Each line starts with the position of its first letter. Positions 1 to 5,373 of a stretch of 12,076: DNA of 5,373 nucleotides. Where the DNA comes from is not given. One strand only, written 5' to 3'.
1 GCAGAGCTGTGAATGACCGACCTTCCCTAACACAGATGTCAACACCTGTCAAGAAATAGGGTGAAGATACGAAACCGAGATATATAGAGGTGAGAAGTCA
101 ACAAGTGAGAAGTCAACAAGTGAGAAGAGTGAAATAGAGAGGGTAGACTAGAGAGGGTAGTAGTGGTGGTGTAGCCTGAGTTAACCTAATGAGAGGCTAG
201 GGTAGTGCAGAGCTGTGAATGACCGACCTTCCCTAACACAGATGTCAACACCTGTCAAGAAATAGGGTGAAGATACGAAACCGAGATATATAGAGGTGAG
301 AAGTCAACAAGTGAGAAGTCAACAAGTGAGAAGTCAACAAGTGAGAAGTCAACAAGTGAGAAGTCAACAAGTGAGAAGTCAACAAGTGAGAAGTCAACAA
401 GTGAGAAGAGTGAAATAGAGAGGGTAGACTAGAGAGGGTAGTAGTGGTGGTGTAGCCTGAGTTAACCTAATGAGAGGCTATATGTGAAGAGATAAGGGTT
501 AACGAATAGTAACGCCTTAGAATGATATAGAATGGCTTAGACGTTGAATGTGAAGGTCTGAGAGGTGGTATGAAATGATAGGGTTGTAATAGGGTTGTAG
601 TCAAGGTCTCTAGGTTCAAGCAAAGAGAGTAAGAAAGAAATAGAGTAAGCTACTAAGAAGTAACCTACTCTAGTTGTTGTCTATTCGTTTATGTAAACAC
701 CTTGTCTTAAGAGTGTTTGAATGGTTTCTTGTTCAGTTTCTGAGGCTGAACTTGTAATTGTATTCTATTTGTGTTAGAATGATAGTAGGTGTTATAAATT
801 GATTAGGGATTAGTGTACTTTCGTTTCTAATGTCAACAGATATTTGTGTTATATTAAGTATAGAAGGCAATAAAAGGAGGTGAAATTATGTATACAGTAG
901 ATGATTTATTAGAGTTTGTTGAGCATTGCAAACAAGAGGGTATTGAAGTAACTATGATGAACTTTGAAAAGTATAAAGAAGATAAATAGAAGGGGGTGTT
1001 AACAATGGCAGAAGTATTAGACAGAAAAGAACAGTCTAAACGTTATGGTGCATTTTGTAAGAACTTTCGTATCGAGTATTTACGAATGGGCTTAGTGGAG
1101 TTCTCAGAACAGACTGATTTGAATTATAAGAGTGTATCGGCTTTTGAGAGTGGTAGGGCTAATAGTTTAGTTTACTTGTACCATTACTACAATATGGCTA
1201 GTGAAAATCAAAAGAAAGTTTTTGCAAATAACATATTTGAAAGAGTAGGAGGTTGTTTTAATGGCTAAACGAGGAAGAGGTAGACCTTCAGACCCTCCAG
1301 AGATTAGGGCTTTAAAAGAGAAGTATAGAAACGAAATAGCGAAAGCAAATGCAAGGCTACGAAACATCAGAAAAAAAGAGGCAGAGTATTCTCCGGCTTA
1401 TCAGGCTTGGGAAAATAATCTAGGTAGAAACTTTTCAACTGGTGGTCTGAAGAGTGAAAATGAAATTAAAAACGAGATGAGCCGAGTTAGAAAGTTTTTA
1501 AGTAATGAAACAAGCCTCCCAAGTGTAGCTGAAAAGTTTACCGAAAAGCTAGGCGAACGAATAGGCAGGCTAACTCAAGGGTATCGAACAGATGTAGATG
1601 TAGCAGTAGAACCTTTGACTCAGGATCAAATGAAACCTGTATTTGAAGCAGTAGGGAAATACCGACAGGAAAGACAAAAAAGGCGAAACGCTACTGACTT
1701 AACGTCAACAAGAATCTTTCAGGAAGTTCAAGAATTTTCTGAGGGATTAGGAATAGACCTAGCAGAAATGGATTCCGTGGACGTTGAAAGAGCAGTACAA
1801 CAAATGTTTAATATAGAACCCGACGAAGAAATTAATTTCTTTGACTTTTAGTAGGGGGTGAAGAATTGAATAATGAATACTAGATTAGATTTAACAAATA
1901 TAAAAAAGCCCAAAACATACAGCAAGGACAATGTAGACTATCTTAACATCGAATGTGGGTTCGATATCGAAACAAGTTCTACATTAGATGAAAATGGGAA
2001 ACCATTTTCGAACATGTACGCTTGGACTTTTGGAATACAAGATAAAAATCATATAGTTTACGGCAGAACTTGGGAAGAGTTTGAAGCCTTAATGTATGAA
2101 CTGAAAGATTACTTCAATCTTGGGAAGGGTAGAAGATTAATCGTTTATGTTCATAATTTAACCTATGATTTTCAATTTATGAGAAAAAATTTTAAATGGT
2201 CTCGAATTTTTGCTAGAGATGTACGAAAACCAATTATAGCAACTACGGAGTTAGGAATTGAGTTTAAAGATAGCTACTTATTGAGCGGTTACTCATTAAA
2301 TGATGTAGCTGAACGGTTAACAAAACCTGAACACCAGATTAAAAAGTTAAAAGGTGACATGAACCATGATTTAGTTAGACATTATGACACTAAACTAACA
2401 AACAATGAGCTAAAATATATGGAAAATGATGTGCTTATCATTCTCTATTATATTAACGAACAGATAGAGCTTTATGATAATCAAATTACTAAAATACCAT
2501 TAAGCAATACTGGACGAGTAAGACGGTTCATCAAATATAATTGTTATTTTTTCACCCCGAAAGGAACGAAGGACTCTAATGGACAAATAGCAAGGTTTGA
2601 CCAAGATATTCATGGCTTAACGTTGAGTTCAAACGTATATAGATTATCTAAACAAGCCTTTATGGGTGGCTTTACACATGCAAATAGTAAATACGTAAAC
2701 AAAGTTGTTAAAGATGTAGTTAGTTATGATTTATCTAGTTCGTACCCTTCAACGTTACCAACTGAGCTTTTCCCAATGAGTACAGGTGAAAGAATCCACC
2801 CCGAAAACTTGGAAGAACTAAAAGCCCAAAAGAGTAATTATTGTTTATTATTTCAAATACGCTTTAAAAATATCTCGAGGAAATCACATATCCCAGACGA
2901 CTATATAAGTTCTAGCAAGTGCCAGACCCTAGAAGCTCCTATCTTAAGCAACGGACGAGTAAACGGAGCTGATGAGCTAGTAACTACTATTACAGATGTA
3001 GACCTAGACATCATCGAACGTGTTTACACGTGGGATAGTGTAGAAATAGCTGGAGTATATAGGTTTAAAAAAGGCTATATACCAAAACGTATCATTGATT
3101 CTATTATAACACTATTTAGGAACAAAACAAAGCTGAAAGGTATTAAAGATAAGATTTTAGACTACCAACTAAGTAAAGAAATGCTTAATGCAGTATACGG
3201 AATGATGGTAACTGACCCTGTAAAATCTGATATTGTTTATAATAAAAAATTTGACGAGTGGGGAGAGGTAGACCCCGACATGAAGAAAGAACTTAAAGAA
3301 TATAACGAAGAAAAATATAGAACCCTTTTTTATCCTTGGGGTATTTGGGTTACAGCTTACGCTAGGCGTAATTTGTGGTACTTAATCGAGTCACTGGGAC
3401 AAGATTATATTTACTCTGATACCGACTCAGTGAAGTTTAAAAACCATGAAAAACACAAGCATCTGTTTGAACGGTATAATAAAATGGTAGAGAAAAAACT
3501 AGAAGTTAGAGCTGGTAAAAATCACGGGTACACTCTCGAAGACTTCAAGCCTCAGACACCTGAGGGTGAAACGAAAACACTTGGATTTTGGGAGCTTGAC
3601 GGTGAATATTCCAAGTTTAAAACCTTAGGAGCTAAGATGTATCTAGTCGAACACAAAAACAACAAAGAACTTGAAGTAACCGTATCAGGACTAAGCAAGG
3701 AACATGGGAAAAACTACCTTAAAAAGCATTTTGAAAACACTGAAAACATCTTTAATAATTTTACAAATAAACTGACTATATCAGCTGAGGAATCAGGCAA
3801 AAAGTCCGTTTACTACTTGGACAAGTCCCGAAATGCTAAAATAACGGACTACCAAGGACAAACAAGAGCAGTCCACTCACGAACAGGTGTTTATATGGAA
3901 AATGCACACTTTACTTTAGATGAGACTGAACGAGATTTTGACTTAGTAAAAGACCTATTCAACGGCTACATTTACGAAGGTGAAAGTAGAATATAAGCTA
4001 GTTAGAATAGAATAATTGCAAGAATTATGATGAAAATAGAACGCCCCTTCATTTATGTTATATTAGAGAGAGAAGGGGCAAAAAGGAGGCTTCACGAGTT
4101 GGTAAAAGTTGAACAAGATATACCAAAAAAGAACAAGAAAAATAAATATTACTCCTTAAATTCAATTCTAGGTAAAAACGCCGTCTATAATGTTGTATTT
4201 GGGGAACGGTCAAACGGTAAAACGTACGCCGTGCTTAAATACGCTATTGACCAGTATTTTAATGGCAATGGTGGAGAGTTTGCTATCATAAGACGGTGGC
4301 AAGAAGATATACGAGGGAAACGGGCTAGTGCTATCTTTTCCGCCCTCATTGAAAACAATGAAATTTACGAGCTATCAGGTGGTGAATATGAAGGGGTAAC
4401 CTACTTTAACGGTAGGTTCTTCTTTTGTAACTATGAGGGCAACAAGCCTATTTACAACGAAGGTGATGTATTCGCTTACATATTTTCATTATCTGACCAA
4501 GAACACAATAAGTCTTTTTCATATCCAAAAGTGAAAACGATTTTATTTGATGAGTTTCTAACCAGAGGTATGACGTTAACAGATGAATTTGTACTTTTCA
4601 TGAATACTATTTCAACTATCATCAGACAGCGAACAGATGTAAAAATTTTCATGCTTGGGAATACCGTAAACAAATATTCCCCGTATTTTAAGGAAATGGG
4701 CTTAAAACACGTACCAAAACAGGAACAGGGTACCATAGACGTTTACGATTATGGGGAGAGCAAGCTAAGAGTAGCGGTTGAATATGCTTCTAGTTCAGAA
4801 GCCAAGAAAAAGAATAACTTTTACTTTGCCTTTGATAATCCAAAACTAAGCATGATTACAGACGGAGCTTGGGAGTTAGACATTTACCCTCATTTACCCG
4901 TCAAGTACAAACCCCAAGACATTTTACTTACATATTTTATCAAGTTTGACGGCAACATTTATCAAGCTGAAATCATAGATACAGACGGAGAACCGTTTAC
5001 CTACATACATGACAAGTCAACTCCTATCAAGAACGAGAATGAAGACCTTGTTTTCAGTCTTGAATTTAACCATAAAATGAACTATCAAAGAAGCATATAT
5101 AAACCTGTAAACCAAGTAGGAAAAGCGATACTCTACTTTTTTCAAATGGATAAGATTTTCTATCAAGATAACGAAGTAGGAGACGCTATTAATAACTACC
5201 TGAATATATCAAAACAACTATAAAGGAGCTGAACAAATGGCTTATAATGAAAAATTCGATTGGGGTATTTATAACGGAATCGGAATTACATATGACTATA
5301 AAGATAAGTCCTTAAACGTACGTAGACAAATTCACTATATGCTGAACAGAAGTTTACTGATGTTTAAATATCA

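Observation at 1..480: Nested ITR: the genome terminus sequence occurs twice per arm, with 2 vs 7 copies of a 15-bp iteron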

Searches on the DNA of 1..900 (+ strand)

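Call 11: search_dna_similar(query=window:1-900:+, collection=phages, mode=distant)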
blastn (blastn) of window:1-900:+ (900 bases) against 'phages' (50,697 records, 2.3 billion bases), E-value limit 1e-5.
No match.

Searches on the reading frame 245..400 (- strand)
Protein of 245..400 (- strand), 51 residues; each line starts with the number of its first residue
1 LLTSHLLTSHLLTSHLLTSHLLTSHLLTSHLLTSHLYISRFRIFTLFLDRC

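Call 42: find_encoding_contigs(protein=window:245-400:-, flank=10000, max_places=10)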
Protein window:245-400:- (51 aa): no gene with exactly this product is on record in the collection.

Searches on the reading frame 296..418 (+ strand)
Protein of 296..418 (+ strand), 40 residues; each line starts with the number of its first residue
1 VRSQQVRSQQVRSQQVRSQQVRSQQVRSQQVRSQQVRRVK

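Call 43: find_encoding_contigs(protein=window:296-418:+, flank=10000, max_places=10)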
Protein window:296-418:+ (40 aa): no gene with exactly this product is on record in the collection.

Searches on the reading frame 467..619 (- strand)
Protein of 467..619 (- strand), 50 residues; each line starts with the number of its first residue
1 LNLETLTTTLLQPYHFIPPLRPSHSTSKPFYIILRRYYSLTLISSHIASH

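Call 82: find_encoding_contigs(protein=window:467-619:-, flank=10000, max_places=10)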
Protein window:467-619:- (50 aa): no gene with exactly this product is on record in the collection.

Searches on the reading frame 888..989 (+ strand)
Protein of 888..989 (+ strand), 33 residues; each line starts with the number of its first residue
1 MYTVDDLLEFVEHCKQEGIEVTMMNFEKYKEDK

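Call 47: search_protein_families(library=phrogs, proteins=[window:888-989:+], max_evalue=0.01)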
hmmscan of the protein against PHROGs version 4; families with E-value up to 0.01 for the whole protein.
window:888-989:+ (33 aa): 0 families

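Call 48: search_protein_families(library=pfam, proteins=[window:888-989:+], max_evalue=10)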
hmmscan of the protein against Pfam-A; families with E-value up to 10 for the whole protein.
window:888-989:+ (33 aa): 0 families

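Call 83: find_encoding_contigs(protein=window:888-989:+, flank=10000, max_places=10)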
Protein window:888-989:+ (33 aa): 6 contigs read that carry it; 3 places shown.
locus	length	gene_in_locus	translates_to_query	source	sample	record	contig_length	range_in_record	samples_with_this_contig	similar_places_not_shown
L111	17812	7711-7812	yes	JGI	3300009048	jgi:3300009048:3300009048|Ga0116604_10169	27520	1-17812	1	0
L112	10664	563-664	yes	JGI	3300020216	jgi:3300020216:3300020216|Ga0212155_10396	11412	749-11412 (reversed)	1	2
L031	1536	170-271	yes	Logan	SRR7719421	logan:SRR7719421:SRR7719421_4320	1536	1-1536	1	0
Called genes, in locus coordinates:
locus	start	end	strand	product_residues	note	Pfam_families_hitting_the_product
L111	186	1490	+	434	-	PF02447:GntP_permease, PF03600:CitMHS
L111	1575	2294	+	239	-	PF00392:GntR, PF07729:FCD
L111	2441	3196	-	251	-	PF01418:HTH_6, PF01380:SIS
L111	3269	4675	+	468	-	PF02056:Glyco_hydro_4, PF11975:Glyco_hydro_4C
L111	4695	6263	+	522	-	PF02378:PTS_EIIC, PF00367:PTS_EIIB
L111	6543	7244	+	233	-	PF04131:NanE, PF00478:IMPDH (faint)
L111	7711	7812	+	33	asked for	-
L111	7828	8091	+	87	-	-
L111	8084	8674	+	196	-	-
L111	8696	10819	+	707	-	PF03175:DNA_pol_B_2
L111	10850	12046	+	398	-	PF05894:Podovirus_Gp16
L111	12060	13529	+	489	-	PF05352:Phage_connector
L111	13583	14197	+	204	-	-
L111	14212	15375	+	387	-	PF25622:Phi29_MCP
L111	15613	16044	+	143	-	-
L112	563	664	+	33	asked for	-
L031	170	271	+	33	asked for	-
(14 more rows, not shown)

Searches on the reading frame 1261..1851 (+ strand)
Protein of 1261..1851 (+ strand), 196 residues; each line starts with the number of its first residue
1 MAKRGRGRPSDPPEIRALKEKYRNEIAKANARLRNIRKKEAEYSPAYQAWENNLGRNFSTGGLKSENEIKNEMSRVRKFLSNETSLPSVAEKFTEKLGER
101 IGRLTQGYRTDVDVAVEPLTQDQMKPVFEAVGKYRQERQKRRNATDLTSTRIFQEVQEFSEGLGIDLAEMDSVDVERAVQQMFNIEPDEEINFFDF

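Call 9: search_protein_families(library=pfam, proteins=[window:1261-1851:+], max_evalue=0.01)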
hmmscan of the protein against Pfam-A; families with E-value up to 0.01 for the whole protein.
window:1261-1851:+ (196 aa): 0 families

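Call 29: find_encoding_contigs(protein=window:1261-1851:+, flank=10000, max_places=10)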
Protein window:1261-1851:+ (196 aa): 8 contigs read that carry it; 5 places shown.
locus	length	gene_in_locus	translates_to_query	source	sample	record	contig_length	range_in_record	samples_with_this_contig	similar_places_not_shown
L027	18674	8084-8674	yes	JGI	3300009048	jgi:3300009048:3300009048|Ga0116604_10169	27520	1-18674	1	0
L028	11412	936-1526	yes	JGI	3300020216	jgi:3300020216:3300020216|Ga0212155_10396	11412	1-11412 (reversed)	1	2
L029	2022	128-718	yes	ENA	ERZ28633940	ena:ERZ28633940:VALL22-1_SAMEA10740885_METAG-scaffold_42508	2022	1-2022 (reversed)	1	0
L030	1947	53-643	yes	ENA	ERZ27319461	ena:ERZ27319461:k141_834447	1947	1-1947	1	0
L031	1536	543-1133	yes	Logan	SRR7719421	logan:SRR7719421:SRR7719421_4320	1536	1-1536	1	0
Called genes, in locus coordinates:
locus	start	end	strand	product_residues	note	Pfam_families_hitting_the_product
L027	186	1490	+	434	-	PF02447:GntP_permease, PF03600:CitMHS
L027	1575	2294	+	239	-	PF00392:GntR, PF07729:FCD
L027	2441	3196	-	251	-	PF01418:HTH_6, PF01380:SIS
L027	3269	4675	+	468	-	PF02056:Glyco_hydro_4, PF11975:Glyco_hydro_4C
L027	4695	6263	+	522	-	PF02378:PTS_EIIC, PF00367:PTS_EIIB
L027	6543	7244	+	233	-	PF04131:NanE, PF00478:IMPDH (faint)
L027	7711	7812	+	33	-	-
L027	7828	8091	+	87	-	-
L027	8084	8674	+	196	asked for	-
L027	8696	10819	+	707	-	PF03175:DNA_pol_B_2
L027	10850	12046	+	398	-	PF05894:Podovirus_Gp16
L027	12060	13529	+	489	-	PF05352:Phage_connector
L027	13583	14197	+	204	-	-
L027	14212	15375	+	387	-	PF25622:Phi29_MCP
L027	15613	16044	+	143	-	-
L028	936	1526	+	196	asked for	-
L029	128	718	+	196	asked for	-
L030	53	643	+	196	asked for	-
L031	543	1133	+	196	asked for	-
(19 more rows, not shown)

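Call 47: search_protein_families(library=phrogs, proteins=[window:1261-1851:+], max_evalue=0.01)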
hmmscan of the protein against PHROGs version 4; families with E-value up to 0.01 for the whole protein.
window:1261-1851:+ (196 aa): 0 families

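Call 48: search_protein_families(library=pfam, proteins=[window:1261-1851:+], max_evalue=10)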
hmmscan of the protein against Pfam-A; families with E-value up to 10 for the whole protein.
window:1261-1851:+ (196 aa): 2 families
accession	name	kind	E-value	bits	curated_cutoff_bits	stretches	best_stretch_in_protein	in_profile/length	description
PF23268.1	RIN1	-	0.017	15.9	27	1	115-182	5-69/95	RIN1-like domain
PF04504.20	GeBP-like_DBD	-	0.14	13.3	29.5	1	15-50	56-89/94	Glabrous-enhancer-binding protein-like family, DBD domain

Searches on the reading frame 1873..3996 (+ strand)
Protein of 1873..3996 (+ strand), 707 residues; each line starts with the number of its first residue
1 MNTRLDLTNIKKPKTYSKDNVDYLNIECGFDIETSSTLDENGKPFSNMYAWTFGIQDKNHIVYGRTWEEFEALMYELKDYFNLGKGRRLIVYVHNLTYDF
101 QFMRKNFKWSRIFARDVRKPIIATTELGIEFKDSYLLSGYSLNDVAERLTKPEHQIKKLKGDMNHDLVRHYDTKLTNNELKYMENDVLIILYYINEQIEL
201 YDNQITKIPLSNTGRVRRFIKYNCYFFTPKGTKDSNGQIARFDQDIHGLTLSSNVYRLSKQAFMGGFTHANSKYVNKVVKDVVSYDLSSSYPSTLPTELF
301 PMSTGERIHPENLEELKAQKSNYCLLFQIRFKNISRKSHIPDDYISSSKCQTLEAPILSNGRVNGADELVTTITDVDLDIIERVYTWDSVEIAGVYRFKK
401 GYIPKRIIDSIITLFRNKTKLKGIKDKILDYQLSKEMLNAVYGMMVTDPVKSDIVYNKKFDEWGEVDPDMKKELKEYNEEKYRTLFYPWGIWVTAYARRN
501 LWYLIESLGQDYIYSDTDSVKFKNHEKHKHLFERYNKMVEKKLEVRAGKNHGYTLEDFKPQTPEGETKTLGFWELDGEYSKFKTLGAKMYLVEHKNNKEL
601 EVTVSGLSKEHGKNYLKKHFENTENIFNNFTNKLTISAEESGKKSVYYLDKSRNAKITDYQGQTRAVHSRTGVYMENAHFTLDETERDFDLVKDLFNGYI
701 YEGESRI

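Call 9: search_protein_families(library=pfam, proteins=[window:1873-3996:+], max_evalue=0.01)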
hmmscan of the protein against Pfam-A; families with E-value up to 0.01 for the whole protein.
window:1873-3996:+ (707 aa): 1 family
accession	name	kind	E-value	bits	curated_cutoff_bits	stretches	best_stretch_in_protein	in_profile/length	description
PF03175.18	DNA_pol_B_2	-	2.7e-15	56.7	25.8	2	153-472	115-410/468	DNA polymerase type B, organellar and viral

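Call 37: find_encoding_contigs(protein=window:1873-3996:+, flank=10000, max_places=10)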
Protein window:1873-3996:+ (707 aa): no gene with exactly this product is on record in the collection.

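Call 68: find_related_loci(query=window:1873-3996:+, collection=viral_contigs, flank=10000)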
Query window:1873-3996:+ (707 aa) in viral_contigs; peptide patterns used: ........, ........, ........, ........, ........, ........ (x = any residue, [..] = any of these).
30 stretches matched a pattern; 1 encode a relative of the query (tblastn E <= 1e-3); 1 distinct loci.
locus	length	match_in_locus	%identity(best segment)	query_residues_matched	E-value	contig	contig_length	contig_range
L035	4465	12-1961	45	46-703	0e+0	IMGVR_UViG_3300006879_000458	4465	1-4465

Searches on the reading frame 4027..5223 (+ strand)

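Call 9: search_protein_families(library=pfam, proteins=[window:4027-5223:+], max_evalue=0.01)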
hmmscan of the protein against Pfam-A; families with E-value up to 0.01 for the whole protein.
window:4027-5223:+ (398 aa): 1 family
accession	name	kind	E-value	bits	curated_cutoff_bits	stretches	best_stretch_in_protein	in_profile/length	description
PF05894.18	Podovirus_Gp16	-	1.3e-17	64.7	25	1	38-252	3-195/331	Podovirus DNA encapsidation protein (Gp16)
